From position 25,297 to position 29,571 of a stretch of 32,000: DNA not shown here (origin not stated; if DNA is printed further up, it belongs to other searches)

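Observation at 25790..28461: SNF2 ATPase fused to ~890 aa of unrecognised 15-residue Cys-anchored repeats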

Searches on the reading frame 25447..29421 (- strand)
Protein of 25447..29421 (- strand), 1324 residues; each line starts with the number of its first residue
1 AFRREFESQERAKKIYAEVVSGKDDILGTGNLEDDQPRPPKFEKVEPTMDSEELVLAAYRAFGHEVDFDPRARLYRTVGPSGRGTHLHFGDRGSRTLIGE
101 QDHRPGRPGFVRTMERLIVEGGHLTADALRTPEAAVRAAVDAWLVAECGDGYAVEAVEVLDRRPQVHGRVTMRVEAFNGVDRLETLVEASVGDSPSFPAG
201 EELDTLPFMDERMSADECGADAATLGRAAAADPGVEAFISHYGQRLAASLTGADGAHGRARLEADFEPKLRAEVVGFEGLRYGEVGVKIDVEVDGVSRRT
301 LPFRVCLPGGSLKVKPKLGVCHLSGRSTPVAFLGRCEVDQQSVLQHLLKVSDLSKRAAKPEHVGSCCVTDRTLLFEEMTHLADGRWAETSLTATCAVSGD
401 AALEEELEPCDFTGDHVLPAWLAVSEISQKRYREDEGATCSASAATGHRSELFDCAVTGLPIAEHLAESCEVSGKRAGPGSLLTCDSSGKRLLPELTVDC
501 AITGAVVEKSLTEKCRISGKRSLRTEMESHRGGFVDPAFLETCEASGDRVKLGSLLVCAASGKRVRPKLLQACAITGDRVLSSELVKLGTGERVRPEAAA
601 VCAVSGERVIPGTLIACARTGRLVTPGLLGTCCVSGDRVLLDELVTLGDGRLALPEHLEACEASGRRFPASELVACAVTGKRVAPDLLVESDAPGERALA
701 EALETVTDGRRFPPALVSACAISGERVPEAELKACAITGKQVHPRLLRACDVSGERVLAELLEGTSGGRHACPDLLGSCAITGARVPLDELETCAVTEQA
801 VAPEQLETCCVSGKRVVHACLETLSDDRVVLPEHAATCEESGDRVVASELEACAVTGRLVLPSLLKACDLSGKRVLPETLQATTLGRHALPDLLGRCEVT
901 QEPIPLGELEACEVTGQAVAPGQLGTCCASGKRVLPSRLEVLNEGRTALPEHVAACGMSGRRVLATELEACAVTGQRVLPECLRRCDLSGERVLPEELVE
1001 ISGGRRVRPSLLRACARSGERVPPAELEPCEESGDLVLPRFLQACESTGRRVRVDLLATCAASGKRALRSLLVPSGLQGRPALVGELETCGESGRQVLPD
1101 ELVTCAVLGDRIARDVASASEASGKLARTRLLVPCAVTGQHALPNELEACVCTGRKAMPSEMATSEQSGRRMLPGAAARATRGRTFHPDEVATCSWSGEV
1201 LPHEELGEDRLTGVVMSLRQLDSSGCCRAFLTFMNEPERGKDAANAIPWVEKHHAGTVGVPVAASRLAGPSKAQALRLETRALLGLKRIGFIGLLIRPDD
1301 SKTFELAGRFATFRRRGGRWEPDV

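Call 19: search_solved_structures(query=window:25447-29421:-, max_evalue=1)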
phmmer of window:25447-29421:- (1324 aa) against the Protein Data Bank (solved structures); distinct sequences matched with E-value up to 1: 0.

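Call 63: search_dna_similar(query=window:25450-29391:-, collection=plasmids, mode=protein, max_evalue=0.00001, max_rows=15)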
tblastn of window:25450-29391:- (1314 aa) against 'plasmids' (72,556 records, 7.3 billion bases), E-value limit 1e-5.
Records with a match: 2; places in all: 6; records where one place covers at least 80% of the query: 0.
Best place of each record, by identity: <60% 2.
By first word of the organism name: Haloferax 1; Halorhabdus 1.
By predicted mobility (MOB-suite, as given by PLSDB): non-mobilizable 2.
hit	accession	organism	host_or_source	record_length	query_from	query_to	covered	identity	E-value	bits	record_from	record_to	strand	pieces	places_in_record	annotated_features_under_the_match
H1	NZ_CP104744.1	Haloferax lucentense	-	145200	429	1088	50%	22.4%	2e-17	97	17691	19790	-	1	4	hypothetical protein (x2)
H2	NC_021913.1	Halorhabdus tiamatea SARL4B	-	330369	428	985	42%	19.1%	1e-6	61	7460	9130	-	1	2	hypothetical protein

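Call 64: search_dna_similar(query=window:25450-29391:-, collection=phages, mode=protein, max_evalue=0.00001, max_rows=15)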
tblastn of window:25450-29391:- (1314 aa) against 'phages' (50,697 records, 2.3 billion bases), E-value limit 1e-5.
No match.

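Call 65: get_annotated_region(hit=H1, flank=8000)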
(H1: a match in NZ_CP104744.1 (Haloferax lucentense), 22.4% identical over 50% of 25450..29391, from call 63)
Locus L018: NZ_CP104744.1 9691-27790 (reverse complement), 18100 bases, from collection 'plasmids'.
description: Haloferax lucentense strain SVX82 plasmid pSVX82-3, complete sequence
organism: Haloferax lucentense (NCBI taxid 2254)
taxonomy: Archaea; Euryarchaeota; Halobacteria; Halobacteriales; Haloferacaceae; Haloferax; Haloferax lucentense
host: -; source: -; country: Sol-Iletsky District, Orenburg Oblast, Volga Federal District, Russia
typing (MOB-suite, as given by PLSDB): non-mobilizable; mating-pair formation MPF_T
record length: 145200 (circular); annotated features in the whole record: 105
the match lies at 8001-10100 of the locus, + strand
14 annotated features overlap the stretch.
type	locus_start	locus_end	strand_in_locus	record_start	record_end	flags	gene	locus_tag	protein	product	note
CDS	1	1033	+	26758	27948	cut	-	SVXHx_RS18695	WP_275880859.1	hypothetical protein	-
CDS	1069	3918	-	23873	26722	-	-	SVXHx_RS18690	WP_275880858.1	DEAD/DEAH box helicase family protein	-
CDS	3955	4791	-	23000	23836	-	-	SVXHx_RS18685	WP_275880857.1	hypothetical protein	-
CDS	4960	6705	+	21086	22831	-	-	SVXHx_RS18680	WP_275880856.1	SNF2-related protein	-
CDS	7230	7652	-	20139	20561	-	-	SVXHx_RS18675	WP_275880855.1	hypothetical protein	-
CDS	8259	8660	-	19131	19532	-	-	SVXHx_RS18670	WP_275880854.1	hypothetical protein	-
CDS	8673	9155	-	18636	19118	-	-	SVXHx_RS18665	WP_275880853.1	hypothetical protein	-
CDS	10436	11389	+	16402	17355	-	-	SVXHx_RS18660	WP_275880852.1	restriction endonuclease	GO:0009307 - DNA restriction-modification system [Evidence IEA]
CDS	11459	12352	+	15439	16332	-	-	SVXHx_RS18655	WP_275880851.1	hypothetical protein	-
CDS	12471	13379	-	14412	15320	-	-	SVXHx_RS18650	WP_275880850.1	ADP-ribosylglycohydrolase family protein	-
CDS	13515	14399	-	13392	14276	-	-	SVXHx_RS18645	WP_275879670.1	IS1595 family transposase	-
CDS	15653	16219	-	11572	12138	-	-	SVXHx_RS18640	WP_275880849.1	TATA-box-binding protein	-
CDS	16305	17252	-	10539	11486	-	-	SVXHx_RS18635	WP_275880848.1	ArdC-like ssDNA-binding domain-containing protein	-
CDS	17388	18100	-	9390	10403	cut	-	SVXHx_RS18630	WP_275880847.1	DUF6610 family protein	-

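Call 67: search_protein_families(library=pfam, proteins=[L018:6702-10439:+, L018:4921-6705:+, L018:10436-11389:+, L018:1069-3918:-], max_evalue=0.1)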
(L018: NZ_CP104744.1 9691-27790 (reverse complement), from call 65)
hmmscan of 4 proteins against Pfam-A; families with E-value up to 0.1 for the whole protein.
L018:6702-10439:+ (1245 aa): 0 families

L018:4921-6705:+ (594 aa): 5 families
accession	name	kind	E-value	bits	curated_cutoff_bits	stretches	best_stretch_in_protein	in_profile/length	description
PF00176.29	SNF2-rel_dom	-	1.8e-33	116.3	24.9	1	86-311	17-260/290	SNF2-related domain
PF00271.37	Helicase_C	-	4.5e-20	72.4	23.5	1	379-486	3-110/110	Helicase conserved C-terminal domain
PF04851.21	ResIII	-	2.4e-07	31.2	22.5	1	68-218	2-162/164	Type III restriction enzyme, res subunit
PF00270.35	DEAD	-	5.8e-05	23.3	26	1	74-222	4-163/167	DEAD/DEAH box helicase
PF16953.11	PRORP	-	0.082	13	39.1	0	169-246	89-166/242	Protein-only RNase P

L018:10436-11389:+ (317 aa): 1 family
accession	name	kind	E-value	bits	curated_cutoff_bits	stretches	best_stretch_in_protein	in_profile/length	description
PF04471.18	Mrr_cat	-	2.9e-06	27.8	21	1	95-206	4-115/115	Restriction endonuclease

L018:1069-3918:- (949 aa): 6 families
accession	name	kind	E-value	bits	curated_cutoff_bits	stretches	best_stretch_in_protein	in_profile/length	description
PF04851.21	ResIII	-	1e-21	78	22.5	1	334-492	2-162/164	Type III restriction enzyme, res subunit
PF00270.35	DEAD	-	8.5e-10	39.1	26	1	356-492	15-160/167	DEAD/DEAH box helicase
PF00271.37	Helicase_C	-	6.5e-07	30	23.5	1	683-769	27-110/110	Helicase conserved C-terminal domain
PF00176.29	SNF2-rel_dom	-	0.00048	19.7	24.9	1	346-502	7-173/290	SNF2-related domain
PF16203.11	ERCC3_RAD25_C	-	0.0039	17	27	1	733-776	115-159/248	ERCC3/RAD25/XPB C-terminal helicase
PF13401.12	AAA_22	-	0.024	15.4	27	1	364-474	14-101/130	AAA domain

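Call 68: search_solved_structures(query=L018:6702-10439:+, max_evalue=1)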
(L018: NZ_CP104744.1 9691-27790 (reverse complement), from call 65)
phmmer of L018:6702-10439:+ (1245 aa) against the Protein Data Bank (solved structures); distinct sequences matched with E-value up to 1: 1.
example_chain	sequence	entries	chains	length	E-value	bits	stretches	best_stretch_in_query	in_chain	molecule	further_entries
1vfy_A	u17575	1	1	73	0.13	13.1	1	692-752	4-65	PHOSPHATIDYLINOSITOL-3-PHOSPHATE BINDING FYVE DOMAIN OF PROTEIN VPS27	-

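Call 69: get_annotated_region(hit=H2, flank=7000)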
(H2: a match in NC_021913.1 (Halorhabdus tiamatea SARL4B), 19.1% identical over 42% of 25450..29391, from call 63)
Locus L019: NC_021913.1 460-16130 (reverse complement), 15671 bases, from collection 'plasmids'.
description: Halorhabdus tiamatea SARL4B plasmid pHTIA, complete sequence
organism: Halorhabdus tiamatea SARL4B (NCBI taxid 1033806)
taxonomy: Archaea; Euryarchaeota; Halobacteria; Halobacteriales; Haloarculaceae; Halorhabdus; Halorhabdus tiamatea; Halorhabdus tiamatea SARL4B
host: -; source: -; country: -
typing (MOB-suite, as given by PLSDB): non-mobilizable; replicon rep_cluster_15,rep_cluster_31
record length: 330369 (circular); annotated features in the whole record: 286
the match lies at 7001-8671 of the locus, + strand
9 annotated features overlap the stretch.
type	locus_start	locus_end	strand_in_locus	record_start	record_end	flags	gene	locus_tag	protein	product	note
CDS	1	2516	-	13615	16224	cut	-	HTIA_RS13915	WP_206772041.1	DEAD/DEAH box helicase family protein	-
CDS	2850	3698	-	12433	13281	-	-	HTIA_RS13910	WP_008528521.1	hypothetical protein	-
CDS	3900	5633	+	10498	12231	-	-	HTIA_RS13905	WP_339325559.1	SNF2-related protein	-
CDS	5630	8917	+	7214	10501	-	-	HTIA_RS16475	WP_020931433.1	hypothetical protein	-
CDS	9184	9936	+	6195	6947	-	-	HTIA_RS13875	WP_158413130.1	restriction endonuclease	GO:0009307 - DNA restriction-modification system [Evidence IEA]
CDS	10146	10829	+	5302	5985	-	-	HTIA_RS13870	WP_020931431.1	hypothetical protein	-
CDS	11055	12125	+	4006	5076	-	-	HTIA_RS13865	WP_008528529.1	hypothetical protein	-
CDS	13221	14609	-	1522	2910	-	-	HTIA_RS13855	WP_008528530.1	hypothetical protein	-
CDS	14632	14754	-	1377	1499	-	-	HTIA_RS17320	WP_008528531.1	hypothetical protein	-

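Call 73: search_protein_families(library=padloc, proteins=[L018:4921-6705:+, L018:6702-10439:+, L018:10436-11389:+, L018:3955-4791:-, L018:11459-12352:+, L018:1069-3918:-], max_evalue=0.001)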
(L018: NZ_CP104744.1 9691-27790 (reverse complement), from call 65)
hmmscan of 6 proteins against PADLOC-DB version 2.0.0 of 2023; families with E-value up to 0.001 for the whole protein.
L018:4921-6705:+ (594 aa): 49 families (the best 25 are shown)
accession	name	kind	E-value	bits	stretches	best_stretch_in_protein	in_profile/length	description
PDLC02619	DrmD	-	1.5e-75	253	2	65-343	28-317/872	DrmD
PDLC02500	BrxHI|BrxHII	-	1.1e-69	234.1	2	371-575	457-661/933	BrxHI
PDLC02623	DrmD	-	3.8e-62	208.3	3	266-575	381-707/1040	DrmD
PDLC02621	DrmD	-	7.8e-58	194.5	3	382-571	512-723/1040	DrmD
PDLC02504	BrxHI|BrxHII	-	5.3e-52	174.9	2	356-535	448-631/971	BrxHII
PDLC00659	HmaA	-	3.8e-50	168.7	2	386-528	506-654/1176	SNF2 helicase / DEAD-box helicase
PDLC00633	ZorD1|ZorD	-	3.6e-44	149.1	1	71-521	445-885/908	"SWI2/SNF2 helicase, Mrr-like nuclease"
PDLC02620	DrmD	-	2.4e-43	146.3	2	391-523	483-615/1060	DrmD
PDLC02572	DrmA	-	2.2e-42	143.1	2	4-359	53-433/1043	DrmA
PDLC02843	DpdE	-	2.5e-38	129.7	2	346-533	527-720/1091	DpdE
PDLC00631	ZorD1|ZorD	-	3.7e-38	128.9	1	52-510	424-898/1071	"SWI2/SNF2 helicase, Mrr-like nuclease"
PDLC00628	ZorD1|ZorD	-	1.9e-37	126.5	1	65-503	510-947/1171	"SWI2/SNF2 helicase, Mrr-like nuclease"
PDLC00632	ZorD1|ZorD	-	1.9e-36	123.4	2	179-495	736-1050/1101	"SWI2/SNF2 helicase, Mrr-like nuclease"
PDLC02632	DrmD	-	2.5e-36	123.4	2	5-356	59-432/662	DrmD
PDLC02842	DpdE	-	4.9e-35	118.5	1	86-507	720-1137/1176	DpdE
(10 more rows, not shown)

L018:6702-10439:+ (1245 aa): 0 families

L018:10436-11389:+ (317 aa): 1 family
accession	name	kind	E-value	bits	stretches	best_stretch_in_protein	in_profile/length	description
PDLC00631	ZorD1|ZorD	-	8.5e-05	18.5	1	82-210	935-1064/1071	"SWI2/SNF2 helicase, Mrr-like nuclease"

L018:3955-4791:- (278 aa): 0 families

L018:11459-12352:+ (297 aa): 0 families

L018:1069-3918:- (949 aa): 13 families
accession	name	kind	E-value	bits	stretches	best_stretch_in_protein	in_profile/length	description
PDLC02707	PbeA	-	3.3e-45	152.9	1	315-778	232-627/672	PbeA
PDLC02704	PbeA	-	8.7e-38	128.2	2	317-565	236-487/682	PbeA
PDLC02706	PbeA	-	2.1e-27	94.1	2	263-564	202-502/722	PbeA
PDLC02705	PbeA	-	7.9e-17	58.6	2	721-806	573-655/691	PbeA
PDLC02703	PbeA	-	1e-10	38.9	1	336-549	247-457/626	PbeA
PDLC02843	DpdE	-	7.9e-08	28.6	1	365-411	185-230/1091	DpdE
PDLC04986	PDC-S28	-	1.3e-06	25.1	1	335-441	34-134/831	-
PDLC03658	mREase_IV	-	1.1e-05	21.4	1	363-496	250-375/953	Type IV methyl-directed restriction enzyme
PDLC03597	REase_MTase_IIG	-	1.1e-05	21.1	0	725-771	552-598/1646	Type IIG restriction enzyme-methyltransferase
PDLC00659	HmaA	-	7.9e-05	18.6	1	365-486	132-252/1176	SNF2 helicase / DEAD-box helicase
PDLC03047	REase_I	-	0.00022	17.1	1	364-528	372-523/1107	Type I restriction enzyme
PDLC02840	DpdE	-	0.00032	17.1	1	365-410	186-231/1091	DpdE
PDLC03049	REase_I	-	0.00071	15.7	0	362-604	194-418/807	Type I restriction enzyme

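Call 100: find_homologous_proteins(query=L018:6702-10436:+)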
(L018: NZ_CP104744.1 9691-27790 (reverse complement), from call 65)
Query L018:6702-10436:+ (1245 aa): 1 proteins with E <= 0.001 among 8000 candidates.
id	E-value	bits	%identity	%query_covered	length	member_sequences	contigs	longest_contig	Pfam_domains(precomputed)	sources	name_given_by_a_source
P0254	4.5e-172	593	34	75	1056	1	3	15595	-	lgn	-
